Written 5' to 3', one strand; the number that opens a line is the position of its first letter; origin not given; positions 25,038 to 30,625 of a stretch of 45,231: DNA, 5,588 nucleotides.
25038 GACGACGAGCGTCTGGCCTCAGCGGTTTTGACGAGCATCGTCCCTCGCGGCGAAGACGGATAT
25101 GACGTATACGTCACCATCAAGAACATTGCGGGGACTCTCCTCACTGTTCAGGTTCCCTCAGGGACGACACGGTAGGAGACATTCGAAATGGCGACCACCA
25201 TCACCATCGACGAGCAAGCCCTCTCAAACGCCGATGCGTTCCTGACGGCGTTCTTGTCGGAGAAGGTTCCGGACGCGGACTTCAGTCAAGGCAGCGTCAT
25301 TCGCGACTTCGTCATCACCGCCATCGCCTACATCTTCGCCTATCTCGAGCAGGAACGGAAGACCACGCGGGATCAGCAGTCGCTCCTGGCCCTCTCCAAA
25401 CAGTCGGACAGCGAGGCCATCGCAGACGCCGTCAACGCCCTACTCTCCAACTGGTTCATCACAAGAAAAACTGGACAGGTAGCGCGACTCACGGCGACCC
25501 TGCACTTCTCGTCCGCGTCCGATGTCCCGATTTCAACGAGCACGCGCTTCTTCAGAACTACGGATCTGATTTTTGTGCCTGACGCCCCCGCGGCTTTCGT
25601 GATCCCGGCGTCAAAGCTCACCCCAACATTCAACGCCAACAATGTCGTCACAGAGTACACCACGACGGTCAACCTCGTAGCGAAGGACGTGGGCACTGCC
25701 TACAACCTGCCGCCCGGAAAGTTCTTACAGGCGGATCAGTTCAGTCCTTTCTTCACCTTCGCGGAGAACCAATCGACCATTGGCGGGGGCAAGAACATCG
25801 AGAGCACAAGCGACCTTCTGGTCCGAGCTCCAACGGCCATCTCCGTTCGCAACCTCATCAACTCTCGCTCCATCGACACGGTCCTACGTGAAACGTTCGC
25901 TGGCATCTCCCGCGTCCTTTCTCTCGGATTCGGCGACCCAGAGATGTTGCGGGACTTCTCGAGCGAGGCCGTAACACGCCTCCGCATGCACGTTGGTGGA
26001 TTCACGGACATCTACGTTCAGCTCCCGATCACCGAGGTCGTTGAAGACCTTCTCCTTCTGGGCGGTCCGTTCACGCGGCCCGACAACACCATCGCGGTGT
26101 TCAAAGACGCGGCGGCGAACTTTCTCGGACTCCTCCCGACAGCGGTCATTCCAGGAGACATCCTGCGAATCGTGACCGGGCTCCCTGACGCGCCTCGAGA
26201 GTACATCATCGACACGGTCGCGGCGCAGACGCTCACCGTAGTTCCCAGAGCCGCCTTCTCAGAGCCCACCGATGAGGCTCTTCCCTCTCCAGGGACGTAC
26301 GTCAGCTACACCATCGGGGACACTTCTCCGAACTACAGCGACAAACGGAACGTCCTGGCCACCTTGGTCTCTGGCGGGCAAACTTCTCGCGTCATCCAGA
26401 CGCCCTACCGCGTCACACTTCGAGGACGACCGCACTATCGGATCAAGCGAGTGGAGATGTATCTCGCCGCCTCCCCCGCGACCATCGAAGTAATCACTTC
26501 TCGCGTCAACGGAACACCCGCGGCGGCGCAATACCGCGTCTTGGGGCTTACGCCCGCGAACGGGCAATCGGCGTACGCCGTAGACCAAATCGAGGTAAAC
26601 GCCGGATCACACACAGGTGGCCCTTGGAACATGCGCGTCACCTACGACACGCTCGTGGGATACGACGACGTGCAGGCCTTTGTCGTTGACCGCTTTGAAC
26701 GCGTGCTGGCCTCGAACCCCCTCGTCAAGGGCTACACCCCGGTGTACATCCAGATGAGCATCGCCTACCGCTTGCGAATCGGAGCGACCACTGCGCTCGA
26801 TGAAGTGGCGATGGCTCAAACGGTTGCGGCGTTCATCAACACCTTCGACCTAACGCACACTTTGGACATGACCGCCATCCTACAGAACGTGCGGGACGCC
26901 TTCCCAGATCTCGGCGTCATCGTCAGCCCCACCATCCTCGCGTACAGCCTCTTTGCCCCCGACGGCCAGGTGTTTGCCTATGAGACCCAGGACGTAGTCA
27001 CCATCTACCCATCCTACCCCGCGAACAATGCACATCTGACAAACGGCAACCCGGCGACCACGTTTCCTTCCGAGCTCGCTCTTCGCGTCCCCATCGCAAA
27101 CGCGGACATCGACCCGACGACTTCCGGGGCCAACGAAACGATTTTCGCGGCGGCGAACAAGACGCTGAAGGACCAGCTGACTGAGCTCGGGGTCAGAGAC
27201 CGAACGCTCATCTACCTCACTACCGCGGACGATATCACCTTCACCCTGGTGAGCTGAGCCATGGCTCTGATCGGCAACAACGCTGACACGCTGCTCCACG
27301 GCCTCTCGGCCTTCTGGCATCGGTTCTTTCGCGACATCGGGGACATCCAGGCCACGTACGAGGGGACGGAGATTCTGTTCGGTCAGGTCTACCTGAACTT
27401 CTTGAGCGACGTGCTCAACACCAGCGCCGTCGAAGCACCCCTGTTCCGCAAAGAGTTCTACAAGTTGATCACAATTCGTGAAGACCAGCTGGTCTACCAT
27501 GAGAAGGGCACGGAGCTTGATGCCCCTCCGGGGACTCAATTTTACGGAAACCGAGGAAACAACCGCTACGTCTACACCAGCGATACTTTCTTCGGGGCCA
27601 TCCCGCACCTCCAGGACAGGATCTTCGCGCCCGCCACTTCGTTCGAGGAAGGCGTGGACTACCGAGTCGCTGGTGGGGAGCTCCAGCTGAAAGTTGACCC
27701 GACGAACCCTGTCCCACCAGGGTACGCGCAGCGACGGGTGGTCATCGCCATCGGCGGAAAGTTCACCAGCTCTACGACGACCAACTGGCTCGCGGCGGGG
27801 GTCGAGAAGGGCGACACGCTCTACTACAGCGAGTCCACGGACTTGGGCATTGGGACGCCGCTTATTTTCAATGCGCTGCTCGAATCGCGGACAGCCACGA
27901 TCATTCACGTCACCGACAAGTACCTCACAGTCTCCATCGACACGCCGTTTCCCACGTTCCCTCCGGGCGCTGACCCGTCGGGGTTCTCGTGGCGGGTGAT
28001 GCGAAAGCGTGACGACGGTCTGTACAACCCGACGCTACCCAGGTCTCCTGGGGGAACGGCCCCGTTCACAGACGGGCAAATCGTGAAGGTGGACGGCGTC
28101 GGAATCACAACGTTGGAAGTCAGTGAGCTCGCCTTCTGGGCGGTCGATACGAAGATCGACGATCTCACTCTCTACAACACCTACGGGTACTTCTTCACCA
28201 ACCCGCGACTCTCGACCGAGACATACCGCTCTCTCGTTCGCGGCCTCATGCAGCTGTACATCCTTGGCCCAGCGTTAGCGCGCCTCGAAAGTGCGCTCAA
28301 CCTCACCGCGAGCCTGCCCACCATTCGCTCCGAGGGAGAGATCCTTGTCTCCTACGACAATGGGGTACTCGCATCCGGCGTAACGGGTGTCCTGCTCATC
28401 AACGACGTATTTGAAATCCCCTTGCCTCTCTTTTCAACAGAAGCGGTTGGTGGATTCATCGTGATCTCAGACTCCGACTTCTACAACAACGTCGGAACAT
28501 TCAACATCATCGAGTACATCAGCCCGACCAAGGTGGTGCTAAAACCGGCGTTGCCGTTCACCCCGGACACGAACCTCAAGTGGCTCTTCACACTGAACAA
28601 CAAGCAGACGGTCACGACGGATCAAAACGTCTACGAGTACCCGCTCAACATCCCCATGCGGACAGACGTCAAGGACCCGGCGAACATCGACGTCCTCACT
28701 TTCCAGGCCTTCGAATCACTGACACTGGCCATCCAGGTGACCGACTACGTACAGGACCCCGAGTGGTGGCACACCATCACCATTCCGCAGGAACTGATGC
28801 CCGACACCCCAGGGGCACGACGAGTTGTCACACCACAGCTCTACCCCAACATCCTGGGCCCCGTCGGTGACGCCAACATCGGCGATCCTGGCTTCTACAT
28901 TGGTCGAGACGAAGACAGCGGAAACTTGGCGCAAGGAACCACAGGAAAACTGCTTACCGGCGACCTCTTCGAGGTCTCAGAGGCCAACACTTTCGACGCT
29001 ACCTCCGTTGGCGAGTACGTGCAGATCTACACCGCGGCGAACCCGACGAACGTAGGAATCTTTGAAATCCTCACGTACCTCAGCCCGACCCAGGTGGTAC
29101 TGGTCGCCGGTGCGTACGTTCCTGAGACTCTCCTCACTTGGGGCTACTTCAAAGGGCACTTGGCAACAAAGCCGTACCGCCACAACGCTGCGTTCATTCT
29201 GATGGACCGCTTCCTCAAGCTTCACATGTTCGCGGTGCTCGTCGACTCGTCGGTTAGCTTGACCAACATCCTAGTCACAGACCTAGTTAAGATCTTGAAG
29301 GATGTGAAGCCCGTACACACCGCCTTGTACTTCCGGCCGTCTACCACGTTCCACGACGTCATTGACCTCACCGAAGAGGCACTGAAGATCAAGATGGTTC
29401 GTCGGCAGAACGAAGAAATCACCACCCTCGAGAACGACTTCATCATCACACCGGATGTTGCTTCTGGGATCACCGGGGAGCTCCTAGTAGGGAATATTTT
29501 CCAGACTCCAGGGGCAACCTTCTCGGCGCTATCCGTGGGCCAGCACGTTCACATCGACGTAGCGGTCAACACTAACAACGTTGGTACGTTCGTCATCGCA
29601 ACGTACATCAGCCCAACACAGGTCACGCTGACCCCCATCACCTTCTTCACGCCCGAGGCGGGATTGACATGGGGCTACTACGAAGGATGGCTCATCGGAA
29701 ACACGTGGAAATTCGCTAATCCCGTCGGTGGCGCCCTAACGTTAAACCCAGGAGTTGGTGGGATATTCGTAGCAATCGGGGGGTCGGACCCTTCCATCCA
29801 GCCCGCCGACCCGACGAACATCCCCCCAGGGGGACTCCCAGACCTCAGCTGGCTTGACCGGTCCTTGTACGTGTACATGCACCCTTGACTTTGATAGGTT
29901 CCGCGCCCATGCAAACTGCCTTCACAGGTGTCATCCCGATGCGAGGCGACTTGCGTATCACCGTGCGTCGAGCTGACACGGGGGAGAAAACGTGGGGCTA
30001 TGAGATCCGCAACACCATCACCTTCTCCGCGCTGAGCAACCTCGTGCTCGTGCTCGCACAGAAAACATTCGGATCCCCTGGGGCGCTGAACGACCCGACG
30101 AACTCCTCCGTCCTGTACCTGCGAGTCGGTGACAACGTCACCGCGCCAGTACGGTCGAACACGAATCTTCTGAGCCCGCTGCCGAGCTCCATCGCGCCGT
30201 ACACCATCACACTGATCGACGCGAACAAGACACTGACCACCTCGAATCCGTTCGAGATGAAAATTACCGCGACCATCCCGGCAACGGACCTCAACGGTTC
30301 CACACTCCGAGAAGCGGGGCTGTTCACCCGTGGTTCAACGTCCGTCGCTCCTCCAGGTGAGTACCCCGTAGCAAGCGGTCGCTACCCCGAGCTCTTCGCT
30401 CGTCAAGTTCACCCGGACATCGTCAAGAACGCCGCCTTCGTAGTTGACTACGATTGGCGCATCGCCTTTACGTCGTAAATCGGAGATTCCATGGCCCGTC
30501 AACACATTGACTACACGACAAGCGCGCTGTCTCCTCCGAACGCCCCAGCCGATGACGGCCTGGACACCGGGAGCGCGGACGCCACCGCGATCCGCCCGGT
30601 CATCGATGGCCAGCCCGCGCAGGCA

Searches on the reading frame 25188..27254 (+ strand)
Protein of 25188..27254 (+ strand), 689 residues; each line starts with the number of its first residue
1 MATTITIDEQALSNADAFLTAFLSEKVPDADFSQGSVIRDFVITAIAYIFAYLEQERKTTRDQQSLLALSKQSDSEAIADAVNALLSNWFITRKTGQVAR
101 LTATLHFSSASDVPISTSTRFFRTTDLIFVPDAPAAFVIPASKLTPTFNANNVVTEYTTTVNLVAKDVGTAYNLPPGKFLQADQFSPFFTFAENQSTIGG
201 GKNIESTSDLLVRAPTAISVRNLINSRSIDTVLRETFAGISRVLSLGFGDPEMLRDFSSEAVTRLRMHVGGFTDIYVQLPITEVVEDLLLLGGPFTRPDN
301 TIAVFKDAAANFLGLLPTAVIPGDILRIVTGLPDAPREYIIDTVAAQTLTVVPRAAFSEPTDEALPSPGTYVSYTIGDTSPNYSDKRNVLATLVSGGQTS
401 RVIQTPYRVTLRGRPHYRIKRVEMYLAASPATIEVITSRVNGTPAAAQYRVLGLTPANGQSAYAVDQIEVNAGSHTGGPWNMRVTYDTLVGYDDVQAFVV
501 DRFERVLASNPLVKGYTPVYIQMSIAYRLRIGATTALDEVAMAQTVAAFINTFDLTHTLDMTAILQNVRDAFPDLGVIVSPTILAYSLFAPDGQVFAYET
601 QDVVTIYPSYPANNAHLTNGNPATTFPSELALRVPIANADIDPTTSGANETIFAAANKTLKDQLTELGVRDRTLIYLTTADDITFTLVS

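Call 7: search_protein_families(library=pfam, proteins=[window:25188-27254:+], max_evalue=0.01)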
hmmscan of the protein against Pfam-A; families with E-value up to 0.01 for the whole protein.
window:25188-27254:+ (689 aa): 1 family
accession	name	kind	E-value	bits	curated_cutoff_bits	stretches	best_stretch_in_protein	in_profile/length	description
PF04865.19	Baseplate_J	-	2.4e-05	24.2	21.1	1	91-218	15-126/255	Baseplate J-like protein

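Call 8: search_protein_families(library=phrogs, proteins=[window:25188-27254:+], max_evalue=0.01)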
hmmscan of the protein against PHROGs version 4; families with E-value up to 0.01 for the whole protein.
window:25188-27254:+ (689 aa): 0 families

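Call 78: search_solved_structures(query=window:25188-27254:+, max_evalue=1)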
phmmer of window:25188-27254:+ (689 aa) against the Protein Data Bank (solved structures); distinct sequences matched with E-value up to 1: 1.
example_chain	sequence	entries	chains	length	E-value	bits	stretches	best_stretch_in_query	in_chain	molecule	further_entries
9d80_C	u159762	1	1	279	0.06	14.9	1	394-476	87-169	Tail protein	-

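Call 79: search_dna_similar(query=window:25188-27254:+, collection=phages, mode=protein, max_evalue=0.00001, max_rows=12)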
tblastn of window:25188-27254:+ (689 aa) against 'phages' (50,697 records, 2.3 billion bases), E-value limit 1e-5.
Records with a match: 4; places in all: 4; records where one place covers at least 80% of the query: 0.
Best place of each record, by identity: <60% 4.
By first word of the organism name: Vibrio 3; Salmonella 1.
By host as written in the record: - 3; Salmonella enterica subsp. enterica serovar Typhimurium ATCC 14028 1.
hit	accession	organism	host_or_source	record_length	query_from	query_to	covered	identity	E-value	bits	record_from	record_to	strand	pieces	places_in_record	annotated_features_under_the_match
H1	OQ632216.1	Salmonella phage Arash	Salmonella enterica subsp. enterica ...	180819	12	288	40%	27.5%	3e-18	96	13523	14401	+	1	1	structural protein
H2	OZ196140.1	Vibrio phage D181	Seawater and oysters mix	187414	5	278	40%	27.3%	1e-19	100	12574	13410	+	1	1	hypothetical protein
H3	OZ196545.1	Vibrio phage D148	Seawater and oysters mix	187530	5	278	40%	27.3%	1e-19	100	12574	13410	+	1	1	hypothetical protein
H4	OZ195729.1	Vibrio phage D69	Seawater and oysters mix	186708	5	278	40%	26.6%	1e-16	91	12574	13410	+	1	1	hypothetical protein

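Call 82: get_annotated_region(hit=H1, flank=14000)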
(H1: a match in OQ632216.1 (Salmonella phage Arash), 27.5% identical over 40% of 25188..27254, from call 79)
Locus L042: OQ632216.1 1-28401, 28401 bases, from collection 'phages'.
description: Salmonella phage Arash, complete genome.
organism: Salmonella phage Arash (NCBI taxid 3038319)
taxonomy: Viruses; Duplodnaviria; Heunggongvirae; Uroviricota; Caudoviricetes
host: Salmonella enterica subsp. enterica serovar Typhimurium ATCC 14028; source: hospital sewage UZ Leuven; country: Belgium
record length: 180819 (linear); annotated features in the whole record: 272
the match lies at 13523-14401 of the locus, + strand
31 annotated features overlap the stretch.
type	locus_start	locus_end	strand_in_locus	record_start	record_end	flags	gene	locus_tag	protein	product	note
CDS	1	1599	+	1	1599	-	-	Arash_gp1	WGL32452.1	large terminase subunit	-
CDS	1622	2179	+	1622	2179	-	-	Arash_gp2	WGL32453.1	hypothetical protein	-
CDS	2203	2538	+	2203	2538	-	-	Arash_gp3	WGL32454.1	hypothetical protein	-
CDS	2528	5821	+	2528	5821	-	-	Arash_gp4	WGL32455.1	structural protein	-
CDS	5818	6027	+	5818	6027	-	-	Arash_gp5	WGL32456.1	hypothetical protein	-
CDS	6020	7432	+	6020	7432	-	-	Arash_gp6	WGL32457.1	structural protein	-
CDS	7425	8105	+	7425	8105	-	-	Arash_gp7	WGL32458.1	structural protein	-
CDS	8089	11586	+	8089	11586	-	-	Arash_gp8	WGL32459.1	cell wall hydrolase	cell wall hydrolase, structural protein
CDS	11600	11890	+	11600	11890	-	-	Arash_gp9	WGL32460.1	hypothetical protein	-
CDS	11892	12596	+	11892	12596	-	-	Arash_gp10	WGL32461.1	RNA polymerase sigma factor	RNA polymerase sigma factor RpoS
CDS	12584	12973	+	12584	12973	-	-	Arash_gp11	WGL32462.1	hypothetical protein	-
CDS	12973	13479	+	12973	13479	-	-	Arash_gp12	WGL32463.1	structural protein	-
CDS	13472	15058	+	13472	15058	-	-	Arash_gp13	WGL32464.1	structural protein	-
CDS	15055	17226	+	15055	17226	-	-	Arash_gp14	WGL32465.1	structural protein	-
CDS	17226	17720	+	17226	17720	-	-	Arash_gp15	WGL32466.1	structural protein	-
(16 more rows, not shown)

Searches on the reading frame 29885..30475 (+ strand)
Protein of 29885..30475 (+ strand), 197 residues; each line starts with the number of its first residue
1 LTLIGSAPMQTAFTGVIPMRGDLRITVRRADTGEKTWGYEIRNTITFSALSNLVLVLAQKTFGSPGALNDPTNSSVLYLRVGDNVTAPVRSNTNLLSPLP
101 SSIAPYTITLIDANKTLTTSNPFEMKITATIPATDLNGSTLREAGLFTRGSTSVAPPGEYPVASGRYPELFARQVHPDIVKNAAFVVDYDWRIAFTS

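Call 7: search_protein_families(library=pfam, proteins=[window:29885-30475:+], max_evalue=0.01)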
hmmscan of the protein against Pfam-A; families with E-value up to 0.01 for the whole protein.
window:29885-30475:+ (197 aa): 0 families

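Call 8: search_protein_families(library=phrogs, proteins=[window:29885-30475:+], max_evalue=0.01)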
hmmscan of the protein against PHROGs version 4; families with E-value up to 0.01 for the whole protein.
window:29885-30475:+ (197 aa): 1 family
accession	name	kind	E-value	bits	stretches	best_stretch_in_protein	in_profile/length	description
phrog_5417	-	unknown function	8e-10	39.7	1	42-195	32-156/156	-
